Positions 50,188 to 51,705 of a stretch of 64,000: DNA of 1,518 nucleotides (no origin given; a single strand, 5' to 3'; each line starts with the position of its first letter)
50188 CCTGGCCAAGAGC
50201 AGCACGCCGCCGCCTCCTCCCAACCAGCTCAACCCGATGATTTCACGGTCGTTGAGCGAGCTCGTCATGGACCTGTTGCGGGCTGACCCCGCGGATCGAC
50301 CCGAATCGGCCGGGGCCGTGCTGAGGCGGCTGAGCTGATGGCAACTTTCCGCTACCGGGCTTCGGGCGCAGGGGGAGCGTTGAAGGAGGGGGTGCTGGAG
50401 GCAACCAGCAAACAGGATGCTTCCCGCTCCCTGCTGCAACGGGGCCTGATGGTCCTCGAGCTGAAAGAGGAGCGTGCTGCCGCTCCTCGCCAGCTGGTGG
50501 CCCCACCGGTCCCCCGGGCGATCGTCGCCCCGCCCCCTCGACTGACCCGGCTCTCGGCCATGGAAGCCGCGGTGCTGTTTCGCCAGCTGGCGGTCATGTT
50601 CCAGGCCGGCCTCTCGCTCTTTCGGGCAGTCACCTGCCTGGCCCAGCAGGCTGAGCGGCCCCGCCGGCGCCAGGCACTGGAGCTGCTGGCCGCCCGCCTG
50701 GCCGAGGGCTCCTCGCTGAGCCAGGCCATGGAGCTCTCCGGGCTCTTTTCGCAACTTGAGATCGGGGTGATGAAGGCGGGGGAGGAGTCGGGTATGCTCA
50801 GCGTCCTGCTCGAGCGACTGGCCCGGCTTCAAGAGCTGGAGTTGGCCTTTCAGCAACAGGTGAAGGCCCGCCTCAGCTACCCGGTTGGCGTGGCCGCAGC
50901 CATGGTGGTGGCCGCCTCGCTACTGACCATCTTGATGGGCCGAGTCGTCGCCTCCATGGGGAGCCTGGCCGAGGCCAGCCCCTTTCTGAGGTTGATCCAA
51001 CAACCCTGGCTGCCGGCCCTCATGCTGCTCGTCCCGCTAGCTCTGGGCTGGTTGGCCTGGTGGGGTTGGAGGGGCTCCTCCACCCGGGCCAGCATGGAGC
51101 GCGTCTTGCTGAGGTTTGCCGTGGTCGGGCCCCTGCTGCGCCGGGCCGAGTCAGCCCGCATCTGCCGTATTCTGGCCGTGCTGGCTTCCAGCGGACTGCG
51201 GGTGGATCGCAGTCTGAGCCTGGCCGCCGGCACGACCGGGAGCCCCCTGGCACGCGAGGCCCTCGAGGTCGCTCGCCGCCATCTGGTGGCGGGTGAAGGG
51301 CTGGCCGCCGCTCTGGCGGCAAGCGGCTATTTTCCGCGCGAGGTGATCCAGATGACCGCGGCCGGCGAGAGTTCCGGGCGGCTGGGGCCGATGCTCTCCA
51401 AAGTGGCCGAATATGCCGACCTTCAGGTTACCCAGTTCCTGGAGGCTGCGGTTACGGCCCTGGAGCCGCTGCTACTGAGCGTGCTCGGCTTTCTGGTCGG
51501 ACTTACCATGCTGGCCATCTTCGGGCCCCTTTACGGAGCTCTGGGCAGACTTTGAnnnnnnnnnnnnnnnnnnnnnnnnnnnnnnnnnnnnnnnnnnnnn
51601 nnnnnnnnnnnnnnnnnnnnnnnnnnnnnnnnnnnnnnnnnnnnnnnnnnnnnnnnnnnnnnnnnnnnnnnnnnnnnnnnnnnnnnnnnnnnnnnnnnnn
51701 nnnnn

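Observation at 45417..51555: secD-secF are translationally coupled to a GAF-adenylate cyclase, a Ser/Thr kinase and a stand-alone GspF/PilC-like platform protein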

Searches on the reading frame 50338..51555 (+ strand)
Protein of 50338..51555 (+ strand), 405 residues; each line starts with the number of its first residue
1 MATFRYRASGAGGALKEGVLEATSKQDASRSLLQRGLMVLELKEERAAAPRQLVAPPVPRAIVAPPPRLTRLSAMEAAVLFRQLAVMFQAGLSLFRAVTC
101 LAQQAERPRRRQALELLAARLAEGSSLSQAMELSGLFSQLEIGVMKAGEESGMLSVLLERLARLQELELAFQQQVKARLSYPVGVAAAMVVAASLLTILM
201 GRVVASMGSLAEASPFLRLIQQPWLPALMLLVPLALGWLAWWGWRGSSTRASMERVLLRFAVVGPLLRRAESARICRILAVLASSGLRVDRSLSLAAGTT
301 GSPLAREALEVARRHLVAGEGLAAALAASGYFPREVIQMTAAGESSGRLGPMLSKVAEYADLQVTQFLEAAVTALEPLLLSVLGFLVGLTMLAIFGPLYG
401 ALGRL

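Call 9: search_protein_families(library=pfam, proteins=[window:50338-51555:+], max_evalue=0.01)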
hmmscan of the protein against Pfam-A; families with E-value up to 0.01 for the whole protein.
window:50338-51555:+ (405 aa): 1 family
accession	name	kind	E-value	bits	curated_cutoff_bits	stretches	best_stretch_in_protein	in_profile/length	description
PF00482.28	T2SSF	-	4.2e-40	137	25.2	2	276-396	2-124/125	Type II secretion system (T2SS), protein F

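Call 10: search_protein_families(library=ncbifam, proteins=[window:50338-51555:+], max_evalue=0.01)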
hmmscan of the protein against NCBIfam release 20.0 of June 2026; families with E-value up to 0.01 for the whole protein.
window:50338-51555:+ (405 aa): 6 families
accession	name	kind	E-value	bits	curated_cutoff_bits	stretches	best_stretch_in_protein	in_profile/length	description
TIGR02120.1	GspF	equivalog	1.8e-67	228.4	424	1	4-398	1-394/401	type II secretion system inner membrane protein GspF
NF052607.1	T4PiliAsmPilCThrm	equivalog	4.9e-60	203.7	700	1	1-405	1-404/406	type IV pilus assembly protein PilC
NF007861.0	PRK10573.1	equivalog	2.3e-45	155.4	401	1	76-399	60-392/401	protein transport protein HofC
NF052606.1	T4PiliAsmPilCMyx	equivalog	1.3e-44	152.7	700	1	3-400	21-413/419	type IV pilus assembly protein PilC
NF047826.1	T3SSXpsF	equivalog_domain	1.8e-38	132.4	650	1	1-400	1-399/405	type II secretion system protein XpsF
NF041012.2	T4P_ComGB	equivalog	1.7e-27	96.7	240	1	78-401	4-330/332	competence type IV pilus assembly protein ComGB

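Call 13: find_encoding_contigs(protein=window:50338-51555:+, flank=10000, max_places=6)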
Protein window:50338-51555:+ (405 aa): 2 contigs read that carry it; 2 places shown.
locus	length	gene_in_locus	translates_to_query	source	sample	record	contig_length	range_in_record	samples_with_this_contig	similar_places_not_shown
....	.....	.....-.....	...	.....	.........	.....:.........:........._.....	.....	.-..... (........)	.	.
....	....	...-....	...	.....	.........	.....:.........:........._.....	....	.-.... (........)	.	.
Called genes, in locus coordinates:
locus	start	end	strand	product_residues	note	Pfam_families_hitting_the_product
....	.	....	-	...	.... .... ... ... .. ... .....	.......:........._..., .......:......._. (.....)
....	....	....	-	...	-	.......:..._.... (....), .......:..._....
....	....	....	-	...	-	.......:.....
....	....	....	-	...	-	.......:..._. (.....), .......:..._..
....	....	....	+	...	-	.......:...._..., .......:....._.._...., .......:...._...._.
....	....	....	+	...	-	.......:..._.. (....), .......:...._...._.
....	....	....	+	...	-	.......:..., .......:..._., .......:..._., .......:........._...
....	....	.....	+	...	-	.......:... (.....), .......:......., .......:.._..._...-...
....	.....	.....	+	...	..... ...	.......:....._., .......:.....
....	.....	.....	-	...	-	-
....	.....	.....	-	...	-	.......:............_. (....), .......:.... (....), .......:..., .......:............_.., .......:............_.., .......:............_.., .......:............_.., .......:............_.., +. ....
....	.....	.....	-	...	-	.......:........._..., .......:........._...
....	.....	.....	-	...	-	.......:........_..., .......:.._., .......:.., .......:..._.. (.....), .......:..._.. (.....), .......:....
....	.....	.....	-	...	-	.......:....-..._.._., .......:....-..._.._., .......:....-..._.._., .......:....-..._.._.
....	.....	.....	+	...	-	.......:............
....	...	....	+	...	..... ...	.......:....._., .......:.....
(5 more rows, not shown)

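Call 14: find_homologous_proteins(query=window:50338-51552:+)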
Query window:50338-51552:+ (405 aa): 33 proteins with E <= 0.001 among 8000 candidates.
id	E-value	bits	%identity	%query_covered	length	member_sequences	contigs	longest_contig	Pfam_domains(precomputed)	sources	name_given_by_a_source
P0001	7.3e-239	810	100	100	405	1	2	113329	PF00482.29,PF28597.1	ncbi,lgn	ncbi:MAG: hypothetical protein AMXMBFR33_26810 [Candidatus Xenobia bacterium]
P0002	5.3e-218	742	92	100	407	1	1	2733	PF00482.29,PF28597.1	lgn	-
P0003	1.5e-215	734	92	100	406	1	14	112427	PF00482.29,PF28597.1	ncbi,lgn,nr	ncbi:type II secretion system F family protein [bacterium CPR1]|nr:type II secretion system F family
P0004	1.5e-201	688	85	100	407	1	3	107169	PF00482.29,PF28597.1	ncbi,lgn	-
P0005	4.4e-155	535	68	100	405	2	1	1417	PF00482.29,PF28597.1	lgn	-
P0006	5.2e-146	505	68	100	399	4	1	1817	PF00482.29,PF28597.1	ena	-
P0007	2.0e-139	483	66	100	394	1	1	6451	PF00482.29,PF28597.1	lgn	-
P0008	2.5e-84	302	44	100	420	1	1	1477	PF00482.29,PF28597.1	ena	-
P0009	4.8e-35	140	29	81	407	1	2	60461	PF00482.29,PF28597.1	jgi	-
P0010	1.3e-32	132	34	99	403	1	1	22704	PF00482.29,PF28597.1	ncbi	ncbi:MAG: type II secretion system inner membrane protein GspF [Pseudomonadota bacterium]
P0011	1.8e-32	131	34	99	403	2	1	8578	PF00482.29,PF28597.1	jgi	-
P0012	1.5e-30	125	31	100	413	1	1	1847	PF00482.29,PF28597.1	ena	-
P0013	1.6e-28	118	30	99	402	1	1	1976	PF00482.29,PF28597.1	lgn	-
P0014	2.1e-27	115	29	98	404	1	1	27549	PF00482.29,PF28597.1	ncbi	-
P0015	1.4e-26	112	30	88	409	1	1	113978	PF00482.29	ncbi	ncbi:MAG: type II secretion system F family protein [Phycisphaerae bacterium]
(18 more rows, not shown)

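Call 15: find_encoding_contigs(protein=P0004, flank=10000, max_places=3)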
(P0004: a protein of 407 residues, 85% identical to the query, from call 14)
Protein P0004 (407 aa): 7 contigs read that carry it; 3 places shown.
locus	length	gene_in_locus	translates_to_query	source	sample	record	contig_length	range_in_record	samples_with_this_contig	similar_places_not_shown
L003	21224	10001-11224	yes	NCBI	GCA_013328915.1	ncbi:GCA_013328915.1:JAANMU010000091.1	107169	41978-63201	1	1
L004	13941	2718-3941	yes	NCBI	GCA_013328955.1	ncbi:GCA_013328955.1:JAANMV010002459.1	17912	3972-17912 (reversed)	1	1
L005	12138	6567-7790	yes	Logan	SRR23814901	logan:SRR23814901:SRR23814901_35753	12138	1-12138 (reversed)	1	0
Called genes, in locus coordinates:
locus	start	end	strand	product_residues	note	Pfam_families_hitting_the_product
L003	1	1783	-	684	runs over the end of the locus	PF10459:Peptidase_S46, PF13365:Trypsin_2 (faint)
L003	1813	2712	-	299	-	PF19368:WHD_AraR (weak), PF21906:WHD_NrtR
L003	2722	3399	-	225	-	PF08305:NPCBM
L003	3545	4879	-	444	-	PF13432:TPR_16 (weak)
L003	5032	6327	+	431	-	PF21760:SecD_1st, PF22599:SecDF_P1_head, PF02355:SecD_SecF_C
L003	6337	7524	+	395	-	PF07549:Sec_GG (weak), PF02355:SecD_SecF_C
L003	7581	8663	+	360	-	PF01590:GAF, PF13185:GAF_2, PF13492:GAF_3, PF00211:Guanylate_cyc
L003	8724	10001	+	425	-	PF00069:Pkinase, PF01636:APH (weak), PF07714:PK_Tyr_Ser-Thr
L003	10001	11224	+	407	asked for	PF28597:T2SSF_N, PF00482:T2SSF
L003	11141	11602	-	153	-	PF00515:TPR_1 (faint), PF12895:ANAPC3 (faint), PF13181:TPR_8 (faint), PF13371:TPR_9 (faint), PF13432:TPR_16 (faint), PF13424:TPR_12 (weak), PF14559:TPR_19 (weak), PF13428:TPR_14 (weak), +5 more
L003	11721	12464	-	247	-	PF00891:Methyltransf_2 (weak), PF01135:PCMT (weak), PF05175:MTS, PF13489:Methyltransf_23, PF13847:Methyltransf_31, PF08241:Methyltransf_11, PF08242:Methyltransf_12, PF13649:Methyltransf_25, +3 more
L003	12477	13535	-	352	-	PF05343:Peptidase_M42, PF01546:Peptidase_M20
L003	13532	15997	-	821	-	PF00072:Response_reg, PF13487:HD_5, PF01966:HD, PF13424:TPR_12 (faint), PF13428:TPR_14 (faint), PF13432:TPR_16 (faint), PF03704:BTAD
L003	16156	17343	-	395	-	PF02771:Acyl-CoA_dh_N, PF02770:Acyl-CoA_dh_M, PF00441:Acyl-CoA_dh_1, PF08028:Acyl-CoA_dh_2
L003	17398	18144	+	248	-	PF02633:Creatininase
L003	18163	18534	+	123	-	-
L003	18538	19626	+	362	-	PF01757:Acyl_transf_3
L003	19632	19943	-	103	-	-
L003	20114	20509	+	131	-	PF01042:Ribonuc_L-PSP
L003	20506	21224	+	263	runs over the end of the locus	PF00378:ECH_1, PF16113:ECH_2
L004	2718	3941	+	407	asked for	PF28597:T2SSF_N, PF00482:T2SSF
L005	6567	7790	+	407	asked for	PF28597:T2SSF_N, PF00482:T2SSF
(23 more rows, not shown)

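Call 16: find_encoding_contigs(protein=P0007, flank=10000, max_places=3)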
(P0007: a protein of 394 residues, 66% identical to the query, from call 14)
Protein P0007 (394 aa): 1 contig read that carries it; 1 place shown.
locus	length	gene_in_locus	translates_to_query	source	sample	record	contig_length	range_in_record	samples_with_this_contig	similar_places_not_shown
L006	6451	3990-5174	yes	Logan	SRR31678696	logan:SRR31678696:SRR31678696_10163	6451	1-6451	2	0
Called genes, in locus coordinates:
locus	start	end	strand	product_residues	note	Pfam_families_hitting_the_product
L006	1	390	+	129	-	?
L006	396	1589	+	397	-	PF07549:Sec_GG (weak), PF02355:SecD_SecF_C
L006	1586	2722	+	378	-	PF01590:GAF, PF13185:GAF_2, PF13492:GAF_3, PF00211:Guanylate_cyc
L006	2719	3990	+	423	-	PF01636:APH (faint), PF00069:Pkinase, PF07714:PK_Tyr_Ser-Thr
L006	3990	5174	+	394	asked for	PF28597:T2SSF_N, PF00482:T2SSF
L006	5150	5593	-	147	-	PF13428:TPR_14 (faint), PF13176:TPR_7 (faint), PF13424:TPR_12 (faint), PF14559:TPR_19 (faint), PF07719:TPR_2 (faint), PF13174:TPR_6 (faint), PF00515:TPR_1 (faint), PF13181:TPR_8 (faint), +1 more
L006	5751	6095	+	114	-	-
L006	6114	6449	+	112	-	?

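Call 17: find_encoding_contigs(protein=P0009, flank=10000, max_places=3)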
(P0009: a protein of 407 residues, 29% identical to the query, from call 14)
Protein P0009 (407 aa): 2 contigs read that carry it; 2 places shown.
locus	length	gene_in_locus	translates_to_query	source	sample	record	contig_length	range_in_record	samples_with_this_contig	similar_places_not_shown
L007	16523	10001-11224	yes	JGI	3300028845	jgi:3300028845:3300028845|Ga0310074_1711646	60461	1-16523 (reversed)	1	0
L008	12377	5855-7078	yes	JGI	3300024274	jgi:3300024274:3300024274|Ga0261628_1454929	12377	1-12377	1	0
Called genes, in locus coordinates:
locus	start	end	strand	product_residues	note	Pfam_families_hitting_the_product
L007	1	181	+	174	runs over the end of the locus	PF07456:Hpre_diP_synt_I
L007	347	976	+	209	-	PF02190:LON_substr_bdg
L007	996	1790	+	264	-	PF00303:Thymidylat_synt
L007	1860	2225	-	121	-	PF01245:Ribosomal_L19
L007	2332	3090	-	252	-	PF01746:tRNA_m1G_MT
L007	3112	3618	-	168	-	PF01782:RimM, PF05239:PRC, PF24986:PRC_RimM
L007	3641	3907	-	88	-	PF00886:Ribosomal_S16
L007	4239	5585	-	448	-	PF02881:SRP54_N, PF06414:Zeta_toxin (weak), PF13191:AAA_16 (weak), PF13401:AAA_22 (weak), PF00448:SRP54, PF01656:CbiA (weak), PF02978:SRP_SPB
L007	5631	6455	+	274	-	PF01578:Cytochrom_C_asm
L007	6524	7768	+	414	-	PF01595:CNNM, PF00571:CBS (weak), PF03471:CorC_HlyC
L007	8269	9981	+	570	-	PF05157:MshEN, PF00437:T2SSE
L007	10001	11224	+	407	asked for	PF28597:T2SSF_N, PF00482:T2SSF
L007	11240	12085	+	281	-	PF06750:A24_N_bact, PF01478:Peptidase_A24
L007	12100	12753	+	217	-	PF01121:CoaE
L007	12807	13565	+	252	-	PF07072:ZapD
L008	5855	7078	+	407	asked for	PF28597:T2SSF_N, PF00482:T2SSF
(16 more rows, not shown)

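Call 21: find_related_loci(query=A1, collection=genome_contigs, flank=10000)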
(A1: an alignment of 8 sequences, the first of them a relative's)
Query A1 (405 aa) in genome_contigs; peptide patterns used: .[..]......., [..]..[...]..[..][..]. (x = any residue, [..] = any of these).
24 stretches matched a pattern; 2 encode a relative of the query (tblastn E <= 1e-3); 2 distinct loci.
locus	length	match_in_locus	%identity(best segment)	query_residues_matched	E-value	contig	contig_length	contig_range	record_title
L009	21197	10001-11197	68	1-405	2e-160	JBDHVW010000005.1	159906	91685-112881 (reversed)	MAG: Vulcanimicrobiota bacterium isolate AS-MICRO-3CA.307 NODE_249_length_159906_cov_5.595582, whole genome shotgun sequ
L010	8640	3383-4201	27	121-405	3e-19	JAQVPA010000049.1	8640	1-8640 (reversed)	MAG: Candidatus Margulisiibacteriota bacterium isolate STF1_193 NODE_15189_length_12391_cov_3.351435_Sandtown_F1, whole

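Call 24: find_related_loci(query=A1, collection=metagenome_contigs, flank=10000)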
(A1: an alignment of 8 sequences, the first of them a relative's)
Query A1 (405 aa) in metagenome_contigs; peptide patterns used: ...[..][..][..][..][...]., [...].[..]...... (x = any residue, [..] = any of these).
141 stretches matched a pattern; 5 encode a relative of the query (tblastn E <= 1e-3); 4 distinct loci.
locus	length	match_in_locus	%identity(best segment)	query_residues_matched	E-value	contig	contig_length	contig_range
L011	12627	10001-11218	92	1-405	0e+0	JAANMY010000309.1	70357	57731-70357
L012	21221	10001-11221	85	1-405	0e+0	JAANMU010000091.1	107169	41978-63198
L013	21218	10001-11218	92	1-405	0e+0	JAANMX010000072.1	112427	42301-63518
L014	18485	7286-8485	27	1-405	4e-37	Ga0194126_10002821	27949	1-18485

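Call 56: find_homologous_proteins(query=A2, max_evalue=1e-10)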
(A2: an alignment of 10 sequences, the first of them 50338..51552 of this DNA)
Query A2 (10 sequences) (405 aa, profile of the alignment): 24 proteins with E <= 1e-10 among 8000 candidates.
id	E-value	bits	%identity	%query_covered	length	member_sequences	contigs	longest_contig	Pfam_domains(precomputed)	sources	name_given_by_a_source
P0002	5.0e-170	584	92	100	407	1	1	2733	PF00482.29,PF28597.1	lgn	-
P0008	1.1e-169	583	44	100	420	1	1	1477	PF00482.29,PF28597.1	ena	-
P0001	9.8e-169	580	100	100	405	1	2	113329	PF00482.29,PF28597.1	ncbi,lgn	ncbi:MAG: hypothetical protein AMXMBFR33_26810 [Candidatus Xenobia bacterium]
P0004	4.7e-168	578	85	100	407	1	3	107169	PF00482.29,PF28597.1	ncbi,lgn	-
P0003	4.3e-164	565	92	100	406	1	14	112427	PF00482.29,PF28597.1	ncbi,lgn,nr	ncbi:type II secretion system F family protein [bacterium CPR1]|nr:type II secretion system F family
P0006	2.2e-162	559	68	100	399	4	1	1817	PF00482.29,PF28597.1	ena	-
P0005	1.1e-160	553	68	100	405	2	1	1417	PF00482.29,PF28597.1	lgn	-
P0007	1.4e-159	550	66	100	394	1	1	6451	PF00482.29,PF28597.1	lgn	-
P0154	2.0e-149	516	31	95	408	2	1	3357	PF00482.29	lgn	-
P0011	9.0e-63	231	34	99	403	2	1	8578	PF00482.29,PF28597.1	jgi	-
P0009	1.9e-58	217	29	81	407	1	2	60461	PF00482.29,PF28597.1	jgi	-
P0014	2.8e-58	216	29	98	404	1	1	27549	PF00482.29,PF28597.1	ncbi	-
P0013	2.0e-54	203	30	99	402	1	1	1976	PF00482.29,PF28597.1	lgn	-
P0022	6.5e-54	202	31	98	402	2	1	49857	PF00482.29,PF28597.1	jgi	jgi:general secretion pathway protein F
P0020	1.0e-53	201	30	98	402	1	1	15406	PF00482.29,PF28597.1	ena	-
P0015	3.9e-51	192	30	88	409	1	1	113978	PF00482.29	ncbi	ncbi:MAG: type II secretion system F family protein [Phycisphaerae bacterium]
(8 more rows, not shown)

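Call 63: search_solved_structures(query=A1, max_evalue=0.001)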
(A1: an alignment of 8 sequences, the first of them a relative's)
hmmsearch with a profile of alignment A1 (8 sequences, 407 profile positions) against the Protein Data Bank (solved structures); distinct sequences matched with E-value up to 0.001: 5.
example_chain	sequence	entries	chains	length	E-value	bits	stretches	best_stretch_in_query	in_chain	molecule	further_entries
3jc8_Ca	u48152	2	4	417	6.6e-54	186.5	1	76-403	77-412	Type 4 fimbrial assembly protein PilC | PilC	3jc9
2whn_A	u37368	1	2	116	7.1e-20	74.4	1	78-178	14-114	PILUS ASSEMBLY PROTEIN PILC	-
2vma_A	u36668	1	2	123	4.1e-17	65.3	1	73-178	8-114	GENERAL SECRETION PATHWAY PROTEIN F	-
2vmb_A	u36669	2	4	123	4.9e-17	65.1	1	73-177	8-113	GENERAL SECRETION PATHWAY PROTEIN F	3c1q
5nbg_A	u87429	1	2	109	3e-16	62.5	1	75-177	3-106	General secretion pathway protein F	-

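Call 69: search_protein_families(library=padloc, proteins=[window:50338-51555:+], max_evalue=0.01)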
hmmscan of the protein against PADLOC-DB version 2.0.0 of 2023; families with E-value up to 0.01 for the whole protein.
window:50338-51555:+ (405 aa): 0 families

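Call 71: predict_structure(alignment_id=A1)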
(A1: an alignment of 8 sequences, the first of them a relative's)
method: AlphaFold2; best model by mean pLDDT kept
length: 405 residues; sequences in the alignment: 8
mean_pLDDT: 82.6   pTM: 0.66
mean pLDDT of the five models: 82.6, 77.4, 77.2, 77.1, 75.9
residues with pLDDT >= 90: 136; 70-90: 222; 50-70: 25; < 50: 22
segments of 3 or more residues with pLDDT < 50: 47-68
pLDDT, mean of each block of 10 residues (from residue 1): 87 84 89 89 64 34 45 85 93 91 85 87 90 87 92 91 92 87 84 79 66 64 74 84 81 84 83 92 88 89 89 92 93 91 91 91 88 83 81 73 70
secondary structure, 60 per line:
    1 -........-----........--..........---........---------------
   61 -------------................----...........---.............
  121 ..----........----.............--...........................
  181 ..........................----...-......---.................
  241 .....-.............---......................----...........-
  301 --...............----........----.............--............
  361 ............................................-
elements in order: E2-9 E15-22 H25-34 E38-45 H74-89 H94-104 H108-122 H127-134 H139-151 H154-206 H215-220 H224-245 H247-259 H263-284 H289-299 H303-317 H322-329 H334-346 H349-404

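Call 72: search_protein_representatives(protein=window:50338-51552:+)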
Query: 405 residues. Proteins with E-value up to 0.001 (for the whole library): 30717; up to 1e-10: 16509; up to 1e-30: 800. The best 150 are listed.
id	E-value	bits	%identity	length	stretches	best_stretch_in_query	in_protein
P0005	1.4e-155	534.7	68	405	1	1-405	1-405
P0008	8.1e-85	301.9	46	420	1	1-404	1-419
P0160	5.0e-77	276.3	44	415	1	1-405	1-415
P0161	3.4e-75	270.3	42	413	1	2-403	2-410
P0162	8.6e-75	268.9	44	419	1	1-402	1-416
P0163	1.2e-67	245.4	41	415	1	1-403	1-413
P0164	1.5e-55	205.6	45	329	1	82-405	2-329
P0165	4.6e-47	177.7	36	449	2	72-403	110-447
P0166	2.9e-45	171.8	30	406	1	3-404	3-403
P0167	2.9e-43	165.2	35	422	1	4-404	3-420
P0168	3.0e-43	165.2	30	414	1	2-405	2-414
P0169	8.8e-43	163.6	31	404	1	4-402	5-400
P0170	1.6e-42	162.8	32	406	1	2-399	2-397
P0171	1.6e-42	162.7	39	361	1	64-402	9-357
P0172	2.8e-42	162.0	31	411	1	3-403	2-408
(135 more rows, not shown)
